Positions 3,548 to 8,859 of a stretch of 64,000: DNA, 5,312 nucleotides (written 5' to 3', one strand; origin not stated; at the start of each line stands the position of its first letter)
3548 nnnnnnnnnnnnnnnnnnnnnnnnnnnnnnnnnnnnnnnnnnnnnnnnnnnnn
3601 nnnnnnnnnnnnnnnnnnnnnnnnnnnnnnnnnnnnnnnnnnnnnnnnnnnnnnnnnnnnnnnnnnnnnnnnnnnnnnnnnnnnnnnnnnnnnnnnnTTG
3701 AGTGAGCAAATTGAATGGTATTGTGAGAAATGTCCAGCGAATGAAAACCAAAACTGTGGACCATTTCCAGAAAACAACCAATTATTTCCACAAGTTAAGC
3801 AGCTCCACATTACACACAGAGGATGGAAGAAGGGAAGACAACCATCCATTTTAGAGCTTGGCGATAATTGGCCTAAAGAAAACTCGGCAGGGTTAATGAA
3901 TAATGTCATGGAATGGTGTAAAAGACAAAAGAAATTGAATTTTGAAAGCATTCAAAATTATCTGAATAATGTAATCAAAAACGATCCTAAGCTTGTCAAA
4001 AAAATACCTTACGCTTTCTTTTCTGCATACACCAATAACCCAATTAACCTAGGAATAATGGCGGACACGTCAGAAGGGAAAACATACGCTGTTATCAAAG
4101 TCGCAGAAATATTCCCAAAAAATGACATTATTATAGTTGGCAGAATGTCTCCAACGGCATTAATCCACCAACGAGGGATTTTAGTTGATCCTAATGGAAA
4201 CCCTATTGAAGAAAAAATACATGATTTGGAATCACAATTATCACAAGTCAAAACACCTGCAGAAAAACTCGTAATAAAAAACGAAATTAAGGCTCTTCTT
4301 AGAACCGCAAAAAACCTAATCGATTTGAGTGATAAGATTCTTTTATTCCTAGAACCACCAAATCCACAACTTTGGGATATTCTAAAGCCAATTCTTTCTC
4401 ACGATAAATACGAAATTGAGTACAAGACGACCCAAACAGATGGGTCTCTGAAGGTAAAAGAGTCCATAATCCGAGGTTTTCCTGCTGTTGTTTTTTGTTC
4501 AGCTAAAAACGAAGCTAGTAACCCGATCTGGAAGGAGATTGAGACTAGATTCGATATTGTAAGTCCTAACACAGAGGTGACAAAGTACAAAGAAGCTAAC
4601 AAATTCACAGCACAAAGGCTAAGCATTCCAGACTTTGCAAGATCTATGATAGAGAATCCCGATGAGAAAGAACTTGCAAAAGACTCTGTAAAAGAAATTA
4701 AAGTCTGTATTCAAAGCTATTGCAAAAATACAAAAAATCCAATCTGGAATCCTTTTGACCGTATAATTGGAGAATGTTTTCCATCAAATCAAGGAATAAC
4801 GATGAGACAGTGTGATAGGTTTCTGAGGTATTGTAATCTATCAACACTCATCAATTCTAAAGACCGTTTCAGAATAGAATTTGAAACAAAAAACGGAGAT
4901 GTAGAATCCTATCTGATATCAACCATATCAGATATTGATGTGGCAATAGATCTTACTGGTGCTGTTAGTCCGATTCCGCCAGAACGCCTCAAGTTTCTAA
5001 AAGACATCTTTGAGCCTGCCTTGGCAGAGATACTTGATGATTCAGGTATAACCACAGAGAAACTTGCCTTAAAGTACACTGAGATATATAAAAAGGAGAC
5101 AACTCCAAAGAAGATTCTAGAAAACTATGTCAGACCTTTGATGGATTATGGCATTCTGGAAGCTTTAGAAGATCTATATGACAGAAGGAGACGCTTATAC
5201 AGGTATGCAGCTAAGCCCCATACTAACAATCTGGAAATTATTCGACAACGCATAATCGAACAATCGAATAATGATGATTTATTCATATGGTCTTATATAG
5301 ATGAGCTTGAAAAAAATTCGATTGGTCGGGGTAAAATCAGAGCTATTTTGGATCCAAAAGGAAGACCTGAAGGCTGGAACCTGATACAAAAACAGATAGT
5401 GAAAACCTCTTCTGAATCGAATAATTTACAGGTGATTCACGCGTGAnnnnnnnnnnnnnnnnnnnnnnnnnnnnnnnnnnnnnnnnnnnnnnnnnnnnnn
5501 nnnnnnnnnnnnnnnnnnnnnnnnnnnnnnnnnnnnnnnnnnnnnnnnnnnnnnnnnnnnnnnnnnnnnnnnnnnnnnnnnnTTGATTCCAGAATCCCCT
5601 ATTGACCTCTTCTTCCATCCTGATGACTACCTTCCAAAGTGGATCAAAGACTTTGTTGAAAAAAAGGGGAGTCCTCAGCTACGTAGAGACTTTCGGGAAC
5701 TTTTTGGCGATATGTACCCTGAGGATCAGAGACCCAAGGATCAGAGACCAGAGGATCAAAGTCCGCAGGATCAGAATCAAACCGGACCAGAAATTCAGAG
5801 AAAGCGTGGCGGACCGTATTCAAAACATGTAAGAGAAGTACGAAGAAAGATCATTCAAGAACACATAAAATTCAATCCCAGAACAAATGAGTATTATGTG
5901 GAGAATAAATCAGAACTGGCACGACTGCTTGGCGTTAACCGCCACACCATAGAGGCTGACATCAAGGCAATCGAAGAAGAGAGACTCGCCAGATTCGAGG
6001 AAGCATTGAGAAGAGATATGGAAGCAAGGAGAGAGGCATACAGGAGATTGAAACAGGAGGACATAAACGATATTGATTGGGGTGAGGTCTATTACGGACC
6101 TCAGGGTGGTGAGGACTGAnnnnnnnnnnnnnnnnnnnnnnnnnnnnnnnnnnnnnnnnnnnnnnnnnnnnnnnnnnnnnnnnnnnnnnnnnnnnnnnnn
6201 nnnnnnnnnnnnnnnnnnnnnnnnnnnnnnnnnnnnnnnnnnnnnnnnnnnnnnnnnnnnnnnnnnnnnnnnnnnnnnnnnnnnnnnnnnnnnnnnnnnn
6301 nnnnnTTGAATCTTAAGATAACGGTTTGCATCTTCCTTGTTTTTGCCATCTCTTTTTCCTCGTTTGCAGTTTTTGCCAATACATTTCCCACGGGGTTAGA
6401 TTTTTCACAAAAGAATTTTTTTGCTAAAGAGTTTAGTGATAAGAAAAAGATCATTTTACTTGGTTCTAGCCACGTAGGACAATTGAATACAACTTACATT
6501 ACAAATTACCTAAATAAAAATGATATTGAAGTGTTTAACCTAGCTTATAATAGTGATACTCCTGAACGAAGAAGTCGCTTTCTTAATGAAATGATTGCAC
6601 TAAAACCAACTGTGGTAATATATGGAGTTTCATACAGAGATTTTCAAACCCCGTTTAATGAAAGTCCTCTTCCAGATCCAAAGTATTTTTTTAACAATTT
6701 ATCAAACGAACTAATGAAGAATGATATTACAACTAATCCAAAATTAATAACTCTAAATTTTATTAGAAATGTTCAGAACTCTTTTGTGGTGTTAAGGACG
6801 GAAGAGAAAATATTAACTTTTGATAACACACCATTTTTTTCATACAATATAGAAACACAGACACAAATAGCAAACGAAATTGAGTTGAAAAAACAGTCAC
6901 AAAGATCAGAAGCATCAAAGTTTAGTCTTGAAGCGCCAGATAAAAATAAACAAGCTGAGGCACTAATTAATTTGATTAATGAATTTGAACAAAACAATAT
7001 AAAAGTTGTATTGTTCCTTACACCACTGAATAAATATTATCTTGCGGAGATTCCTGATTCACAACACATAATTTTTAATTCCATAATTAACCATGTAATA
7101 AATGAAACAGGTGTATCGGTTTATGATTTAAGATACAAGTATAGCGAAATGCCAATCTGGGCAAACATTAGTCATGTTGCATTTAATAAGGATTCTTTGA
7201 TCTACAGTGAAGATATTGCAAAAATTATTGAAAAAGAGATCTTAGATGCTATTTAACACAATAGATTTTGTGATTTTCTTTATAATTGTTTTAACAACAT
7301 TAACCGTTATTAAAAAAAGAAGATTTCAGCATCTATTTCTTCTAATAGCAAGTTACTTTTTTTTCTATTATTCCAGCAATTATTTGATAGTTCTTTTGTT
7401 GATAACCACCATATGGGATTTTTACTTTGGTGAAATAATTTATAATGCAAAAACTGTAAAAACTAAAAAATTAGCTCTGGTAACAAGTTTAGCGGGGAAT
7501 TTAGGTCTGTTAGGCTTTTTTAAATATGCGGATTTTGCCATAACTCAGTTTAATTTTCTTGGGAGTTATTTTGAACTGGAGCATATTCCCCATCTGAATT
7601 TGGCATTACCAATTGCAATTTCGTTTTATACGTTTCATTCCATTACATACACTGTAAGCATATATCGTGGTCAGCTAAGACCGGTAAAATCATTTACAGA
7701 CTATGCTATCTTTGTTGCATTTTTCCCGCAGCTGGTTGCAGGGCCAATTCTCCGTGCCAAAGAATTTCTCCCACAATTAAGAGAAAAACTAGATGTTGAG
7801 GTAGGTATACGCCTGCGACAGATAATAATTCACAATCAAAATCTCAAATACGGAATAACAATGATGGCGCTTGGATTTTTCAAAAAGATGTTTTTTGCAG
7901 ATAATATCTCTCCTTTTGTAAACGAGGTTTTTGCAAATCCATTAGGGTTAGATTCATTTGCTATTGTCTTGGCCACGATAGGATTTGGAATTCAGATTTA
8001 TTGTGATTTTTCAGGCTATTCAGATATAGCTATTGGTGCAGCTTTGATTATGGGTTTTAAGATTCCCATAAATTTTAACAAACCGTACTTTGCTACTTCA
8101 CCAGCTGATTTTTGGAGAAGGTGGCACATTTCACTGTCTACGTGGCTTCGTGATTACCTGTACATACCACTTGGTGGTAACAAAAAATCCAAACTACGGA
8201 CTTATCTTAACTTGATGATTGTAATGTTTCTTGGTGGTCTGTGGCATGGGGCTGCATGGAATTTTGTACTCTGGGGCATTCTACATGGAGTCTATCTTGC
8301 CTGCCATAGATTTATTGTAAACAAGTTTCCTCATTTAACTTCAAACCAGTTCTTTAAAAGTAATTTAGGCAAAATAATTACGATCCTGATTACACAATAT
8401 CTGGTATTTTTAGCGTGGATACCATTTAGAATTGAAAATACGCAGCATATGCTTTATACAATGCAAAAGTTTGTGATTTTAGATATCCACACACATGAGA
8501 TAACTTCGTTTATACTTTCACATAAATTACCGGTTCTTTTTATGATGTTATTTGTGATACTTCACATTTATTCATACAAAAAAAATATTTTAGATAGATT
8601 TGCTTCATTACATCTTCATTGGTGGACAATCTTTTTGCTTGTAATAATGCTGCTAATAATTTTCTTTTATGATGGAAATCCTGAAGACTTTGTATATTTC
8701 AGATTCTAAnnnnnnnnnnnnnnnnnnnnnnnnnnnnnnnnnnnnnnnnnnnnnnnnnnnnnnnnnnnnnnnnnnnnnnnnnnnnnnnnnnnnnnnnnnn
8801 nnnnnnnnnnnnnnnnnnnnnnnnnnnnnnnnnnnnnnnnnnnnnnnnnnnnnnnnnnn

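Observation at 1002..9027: Complete ~8-kb integrated element delimited by a 17-bp att duplication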

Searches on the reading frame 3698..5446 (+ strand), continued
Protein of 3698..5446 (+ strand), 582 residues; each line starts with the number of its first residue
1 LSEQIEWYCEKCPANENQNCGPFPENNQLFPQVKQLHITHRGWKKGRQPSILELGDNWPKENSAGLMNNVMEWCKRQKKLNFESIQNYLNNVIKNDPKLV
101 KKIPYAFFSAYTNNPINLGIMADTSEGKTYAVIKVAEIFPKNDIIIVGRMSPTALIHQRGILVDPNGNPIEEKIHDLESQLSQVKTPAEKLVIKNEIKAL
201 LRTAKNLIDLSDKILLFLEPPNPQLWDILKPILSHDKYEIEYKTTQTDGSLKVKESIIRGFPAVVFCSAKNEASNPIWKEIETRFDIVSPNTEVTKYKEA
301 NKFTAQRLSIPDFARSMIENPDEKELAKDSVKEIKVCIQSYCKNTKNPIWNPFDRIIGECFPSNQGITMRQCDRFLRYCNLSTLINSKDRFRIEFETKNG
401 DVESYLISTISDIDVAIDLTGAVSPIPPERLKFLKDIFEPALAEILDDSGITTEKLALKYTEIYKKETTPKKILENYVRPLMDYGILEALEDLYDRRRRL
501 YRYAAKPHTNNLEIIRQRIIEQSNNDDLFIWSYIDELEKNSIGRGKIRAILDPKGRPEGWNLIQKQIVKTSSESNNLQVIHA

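Call 108: search_protein_families(library=pfam, proteins=[P0179, P0180, P0181, P0190, P0210, P0216, P0230, P0251], max_evalue=0.001)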
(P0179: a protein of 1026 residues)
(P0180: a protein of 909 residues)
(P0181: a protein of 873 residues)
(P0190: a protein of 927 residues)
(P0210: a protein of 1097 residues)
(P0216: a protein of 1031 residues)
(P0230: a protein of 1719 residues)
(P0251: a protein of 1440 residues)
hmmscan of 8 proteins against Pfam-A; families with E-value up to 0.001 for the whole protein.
P0179 (1026 aa): 1 family
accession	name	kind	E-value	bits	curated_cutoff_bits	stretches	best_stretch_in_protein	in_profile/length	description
PF09250.16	Prim-Pol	-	4.9e-06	27.5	22.8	1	29-194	8-150/158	Bifunctional DNA primase/polymerase, N-terminal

P0180 (909 aa): 0 families

P0181 (873 aa): 1 family
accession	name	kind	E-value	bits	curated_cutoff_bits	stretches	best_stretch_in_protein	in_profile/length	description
PF09250.16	Prim-Pol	-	8.4e-05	23.5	22.8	1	14-190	3-155/158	Bifunctional DNA primase/polymerase, N-terminal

P0190 (927 aa): 0 families

P0210 (1097 aa): 1 family
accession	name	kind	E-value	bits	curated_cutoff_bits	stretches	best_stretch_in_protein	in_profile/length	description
PF12705.13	PDDEXK_1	-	1e-06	29.4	22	1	799-949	95-247/247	PD-(D/E)XK nuclease superfamily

P0216 (1031 aa): 1 family
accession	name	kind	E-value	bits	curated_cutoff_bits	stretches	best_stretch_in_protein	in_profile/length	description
PF09250.16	Prim-Pol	-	4.7e-07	30.8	22.8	1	9-156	3-141/158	Bifunctional DNA primase/polymerase, N-terminal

P0230 (1719 aa): 1 family
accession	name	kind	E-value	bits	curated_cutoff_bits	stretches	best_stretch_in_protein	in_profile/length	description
PF00136.26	DNA_pol_B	-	2.1e-30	106.4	23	1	1333-1648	24-379/453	DNA polymerase family B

P0251 (1440 aa): 1 family
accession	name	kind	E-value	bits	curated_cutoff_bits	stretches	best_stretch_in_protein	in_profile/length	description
PF00136.26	DNA_pol_B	-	4.6e-21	75.6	23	1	1028-1365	12-387/453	DNA polymerase family B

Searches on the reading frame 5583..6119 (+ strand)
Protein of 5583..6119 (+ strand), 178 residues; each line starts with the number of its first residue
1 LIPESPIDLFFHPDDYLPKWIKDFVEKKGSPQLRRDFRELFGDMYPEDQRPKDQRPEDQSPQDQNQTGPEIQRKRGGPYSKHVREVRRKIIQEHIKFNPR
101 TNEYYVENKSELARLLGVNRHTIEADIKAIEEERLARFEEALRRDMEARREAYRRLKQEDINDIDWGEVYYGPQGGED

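Call 7: search_protein_families(library=pfam, proteins=[window:5583-6119:+], max_evalue=0.01)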
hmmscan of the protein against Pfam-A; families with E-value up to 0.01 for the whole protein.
window:5583-6119:+ (178 aa): 1 family
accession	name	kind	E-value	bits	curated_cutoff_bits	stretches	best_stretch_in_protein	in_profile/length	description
PF08279.18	HTH_11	-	0.0019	18.5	25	1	110-133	19-42/55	HTH domain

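Call 11: search_protein_families(library=phrogs, proteins=[window:5583-6119:+], max_evalue=0.01)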
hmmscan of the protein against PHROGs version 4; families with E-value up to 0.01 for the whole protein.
window:5583-6119:+ (178 aa): 0 families

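Call 48: search_protein_families(library=pfam, proteins=[window:5583-6119:+], max_evalue=5)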
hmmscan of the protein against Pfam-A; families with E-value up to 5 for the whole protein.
window:5583-6119:+ (178 aa): 4 families
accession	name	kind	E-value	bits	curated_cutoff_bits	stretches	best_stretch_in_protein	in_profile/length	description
PF08279.18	HTH_11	-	0.0019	18.5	25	1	110-133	19-42/55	HTH domain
PF13556.12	HTH_30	-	0.1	12.8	27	1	108-149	14-47/59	PucR C-terminal helix-turn-helix domain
PF06625.16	DUF1151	-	0.26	11.8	25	1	92-161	23-88/109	Protein of unknown function (DUF1151)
PF00392.27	GntR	-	0.37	10.9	27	0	110-136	28-54/64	Bacterial regulatory proteins, gntR family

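Call 49: search_protein_families(library=ncbifam, proteins=[window:5583-6119:+], max_evalue=0.1)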
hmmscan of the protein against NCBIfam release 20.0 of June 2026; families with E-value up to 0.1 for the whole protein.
window:5583-6119:+ (178 aa): 1 family
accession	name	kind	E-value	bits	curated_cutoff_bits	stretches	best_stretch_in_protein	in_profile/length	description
TIGR03879.1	near_KaiC_dom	domain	0.024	15.1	65.1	1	104-159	33-91/91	probable regulatory domain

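Call 83: search_protein_families(library=padloc, proteins=[window:5583-6119:+], max_evalue=0.01)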
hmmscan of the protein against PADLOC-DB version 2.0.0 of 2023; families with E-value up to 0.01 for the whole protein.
window:5583-6119:+ (178 aa): 2 families
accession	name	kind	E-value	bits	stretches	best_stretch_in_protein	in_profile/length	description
PDLC04897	PDC-S06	-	0.0017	15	1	88-135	652-702/727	-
PDLC01438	Csa3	-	0.0022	16.1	1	84-164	147-209/305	"CAS-I,CAS-II,CAS-III,CAS-IV,CAS-V,CAS-VI; associated_signaling"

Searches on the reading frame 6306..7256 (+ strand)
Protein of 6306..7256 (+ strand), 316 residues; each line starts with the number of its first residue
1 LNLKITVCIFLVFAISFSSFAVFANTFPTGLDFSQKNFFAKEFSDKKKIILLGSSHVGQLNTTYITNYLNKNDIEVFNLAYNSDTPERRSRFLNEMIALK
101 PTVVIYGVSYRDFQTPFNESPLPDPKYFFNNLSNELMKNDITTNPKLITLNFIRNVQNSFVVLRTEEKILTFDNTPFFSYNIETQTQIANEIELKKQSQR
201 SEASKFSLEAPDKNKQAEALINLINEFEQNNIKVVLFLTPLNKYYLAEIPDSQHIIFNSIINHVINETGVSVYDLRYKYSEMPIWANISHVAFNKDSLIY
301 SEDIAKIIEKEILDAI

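Call 7: search_protein_families(library=pfam, proteins=[window:6306-7256:+], max_evalue=0.01)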
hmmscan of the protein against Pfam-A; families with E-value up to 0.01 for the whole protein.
window:6306-7256:+ (316 aa): 1 family
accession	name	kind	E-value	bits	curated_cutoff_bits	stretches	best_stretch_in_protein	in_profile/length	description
PF04914.18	DltD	-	3.7e-05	23.7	22.7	1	205-290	246-330/348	DltD protein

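Call 11: search_protein_families(library=phrogs, proteins=[window:6306-7256:+], max_evalue=0.01)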
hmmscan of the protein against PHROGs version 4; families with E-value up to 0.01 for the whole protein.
window:6306-7256:+ (316 aa): 0 families

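Call 48: search_protein_families(library=pfam, proteins=[window:6306-7256:+], max_evalue=5)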
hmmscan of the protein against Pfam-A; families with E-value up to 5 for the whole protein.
window:6306-7256:+ (316 aa): 3 families
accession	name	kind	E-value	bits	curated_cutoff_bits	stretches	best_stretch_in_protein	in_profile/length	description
PF04914.18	DltD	-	3.7e-05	23.7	22.7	1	205-290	246-330/348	DltD protein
PF14736.11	N_Asn_amidohyd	-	0.035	13.7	24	1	71-170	149-248/270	Protein N-terminal asparagine amidohydrolase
PF19040.6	SGNH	-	0.11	12.7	27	1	45-235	22-207/248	SGNH domain (fused to AT3 domains)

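Call 49: search_protein_families(library=ncbifam, proteins=[window:6306-7256:+], max_evalue=0.1)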
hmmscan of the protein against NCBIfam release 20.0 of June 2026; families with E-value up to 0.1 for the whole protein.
window:6306-7256:+ (316 aa): 0 families

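Call 51: search_solved_structures(query=window:6306-7256:+, max_evalue=1)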
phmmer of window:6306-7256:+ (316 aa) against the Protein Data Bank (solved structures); distinct sequences matched with E-value up to 1: 0.

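Call 83: search_protein_families(library=padloc, proteins=[window:6306-7256:+], max_evalue=0.01)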
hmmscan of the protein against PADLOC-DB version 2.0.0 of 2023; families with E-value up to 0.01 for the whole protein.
window:6306-7256:+ (316 aa): 0 families

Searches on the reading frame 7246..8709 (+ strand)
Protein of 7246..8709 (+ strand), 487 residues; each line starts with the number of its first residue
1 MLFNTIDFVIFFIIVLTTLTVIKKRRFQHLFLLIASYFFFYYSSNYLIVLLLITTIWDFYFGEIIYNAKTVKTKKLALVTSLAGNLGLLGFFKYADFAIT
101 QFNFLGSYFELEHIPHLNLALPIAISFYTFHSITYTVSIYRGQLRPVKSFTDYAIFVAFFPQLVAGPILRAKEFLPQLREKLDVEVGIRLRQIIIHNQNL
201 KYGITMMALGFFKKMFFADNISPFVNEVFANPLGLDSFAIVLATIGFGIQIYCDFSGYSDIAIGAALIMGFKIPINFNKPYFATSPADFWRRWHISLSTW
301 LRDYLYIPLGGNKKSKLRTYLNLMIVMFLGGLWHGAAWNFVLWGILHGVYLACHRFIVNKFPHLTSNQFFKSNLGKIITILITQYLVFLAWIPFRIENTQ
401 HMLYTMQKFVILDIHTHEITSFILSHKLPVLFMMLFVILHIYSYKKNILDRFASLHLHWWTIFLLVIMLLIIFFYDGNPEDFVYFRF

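Call 7: search_protein_families(library=pfam, proteins=[window:7246-8709:+], max_evalue=0.01)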
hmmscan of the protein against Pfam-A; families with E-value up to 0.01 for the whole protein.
window:7246-8709:+ (487 aa): 2 families
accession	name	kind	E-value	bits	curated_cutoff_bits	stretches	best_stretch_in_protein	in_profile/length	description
PF03062.24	MBOAT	-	6.3e-36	124.8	27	1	149-363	80-303/337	MBOAT, membrane-bound O-acyltransferase family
PF13813.11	MBOAT_2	-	2.6e-06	28.1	25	1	275-337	3-67/85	Membrane bound O-acyl transferase family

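Call 11: search_protein_families(library=phrogs, proteins=[window:7246-8709:+], max_evalue=0.01)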
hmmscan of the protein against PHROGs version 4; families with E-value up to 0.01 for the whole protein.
window:7246-8709:+ (487 aa): 0 families

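Call 49: search_protein_families(library=ncbifam, proteins=[window:7246-8709:+], max_evalue=0.1)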
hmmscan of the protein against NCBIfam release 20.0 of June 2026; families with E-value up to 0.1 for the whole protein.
window:7246-8709:+ (487 aa): 1 family
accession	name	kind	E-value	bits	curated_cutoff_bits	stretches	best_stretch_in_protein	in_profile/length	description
TIGR04091.1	LTA_dltB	equivalog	6.3e-44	150.7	375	1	8-392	9-374/380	D-alanyl-lipoteichoic acid biosynthesis protein DltB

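Call 52: search_solved_structures(query=window:7246-8709:+, max_evalue=0.001)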
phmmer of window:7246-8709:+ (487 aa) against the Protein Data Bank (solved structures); distinct sequences matched with E-value up to 0.001: 2.
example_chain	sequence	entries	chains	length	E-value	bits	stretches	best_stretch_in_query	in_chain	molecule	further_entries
6bug_C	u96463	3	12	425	5.1e-26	94.9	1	123-356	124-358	D-alanyl transfer protein DltB | Integral membrane protein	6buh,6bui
8jem_A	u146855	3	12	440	8.1e-26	94.3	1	123-354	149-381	Teichoic acid D-alanyltransferase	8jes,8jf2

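Call 70: search_dna_similar(query=window:7246-8709:+, collection=phages, mode=protein, max_evalue=0.00001, max_rows=8)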
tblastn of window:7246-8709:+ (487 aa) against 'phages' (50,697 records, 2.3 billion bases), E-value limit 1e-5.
Records with a match: 50; places in all: 50; records where one place covers at least 80% of the query: 2.
Best place of each record, by identity: <60% 50.
By first word of the organism name: Bacteriophage 37; Pseudomonas 10; Listeria 1; Enterococcus 1; Staphylococcus 1.
By host as written in the record: - 41; Pseudomonas aeruginosa PA14 5; Pseudomonas aeruginosa 1; Listeria monocytogenes 1; Enterococcus faecalis 1; Staphylococcus aureus 1.
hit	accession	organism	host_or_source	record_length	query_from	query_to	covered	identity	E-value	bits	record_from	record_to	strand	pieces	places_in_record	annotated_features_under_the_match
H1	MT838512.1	Bacteriophage sp.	human fecal samples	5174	1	417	86%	35.8%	3e-64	231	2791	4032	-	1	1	record has no annotation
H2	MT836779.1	Bacteriophage sp.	human fecal samples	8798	85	400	65%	47.0%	6e-85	291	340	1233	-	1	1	record has no annotation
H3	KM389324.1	Pseudomonas phage F_ET2439sp/ET602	-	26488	85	410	67%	43.1%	2e-67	240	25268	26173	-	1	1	record has no annotation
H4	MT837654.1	Bacteriophage sp.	human fecal samples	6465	1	361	74%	38.8%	6e-62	224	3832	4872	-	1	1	record has no annotation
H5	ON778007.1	Pseudomonas phage vB_Pae_LC3I3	Pseudomonas aeruginosa PA14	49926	84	428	71%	40.2%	6e-67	239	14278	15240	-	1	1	putative poly(beta-D-mannuronate) O-acetylase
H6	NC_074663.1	Pseudomonas phage vB_Pae_LC3I3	Pseudomonas aeruginosa PA14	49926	84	428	71%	40.2%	6e-67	239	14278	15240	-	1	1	putative poly(beta-D-mannuronate) O-acetylase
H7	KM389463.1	Pseudomonas phage JBD94b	-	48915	84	428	71%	40.2%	2e-66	238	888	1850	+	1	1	record has no annotation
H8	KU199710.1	Pseudomonas phage JBD44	Pseudomonas aeruginosa PA14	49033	84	428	71%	40.2%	2e-66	238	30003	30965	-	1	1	putative poly(beta-D-mannuronate) O-acetylase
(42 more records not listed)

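Call 71: find_encoding_contigs(protein=window:7246-8709:+, flank=10000, max_places=6)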
Protein window:7246-8709:+ (487 aa): 4 contigs read that carry it; 2 places shown.
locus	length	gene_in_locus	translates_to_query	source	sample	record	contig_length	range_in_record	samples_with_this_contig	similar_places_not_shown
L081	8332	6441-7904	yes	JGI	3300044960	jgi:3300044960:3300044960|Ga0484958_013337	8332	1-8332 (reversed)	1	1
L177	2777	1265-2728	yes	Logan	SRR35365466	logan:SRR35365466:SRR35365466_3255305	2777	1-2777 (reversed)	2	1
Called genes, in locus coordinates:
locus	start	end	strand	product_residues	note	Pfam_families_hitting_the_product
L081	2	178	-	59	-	?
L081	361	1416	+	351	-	PF00589:Phage_integrase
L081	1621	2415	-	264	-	-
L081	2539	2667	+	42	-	-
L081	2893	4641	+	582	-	-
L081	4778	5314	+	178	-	-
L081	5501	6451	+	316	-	-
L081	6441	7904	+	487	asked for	PF03062:MBOAT, PF13813:MBOAT_2 (weak)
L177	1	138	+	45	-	?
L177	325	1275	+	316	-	-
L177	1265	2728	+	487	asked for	PF03062:MBOAT, PF13813:MBOAT_2 (weak)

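Call 83: search_protein_families(library=padloc, proteins=[window:7246-8709:+], max_evalue=0.01)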
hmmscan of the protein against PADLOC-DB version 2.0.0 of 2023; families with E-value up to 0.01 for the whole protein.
window:7246-8709:+ (487 aa): 0 families
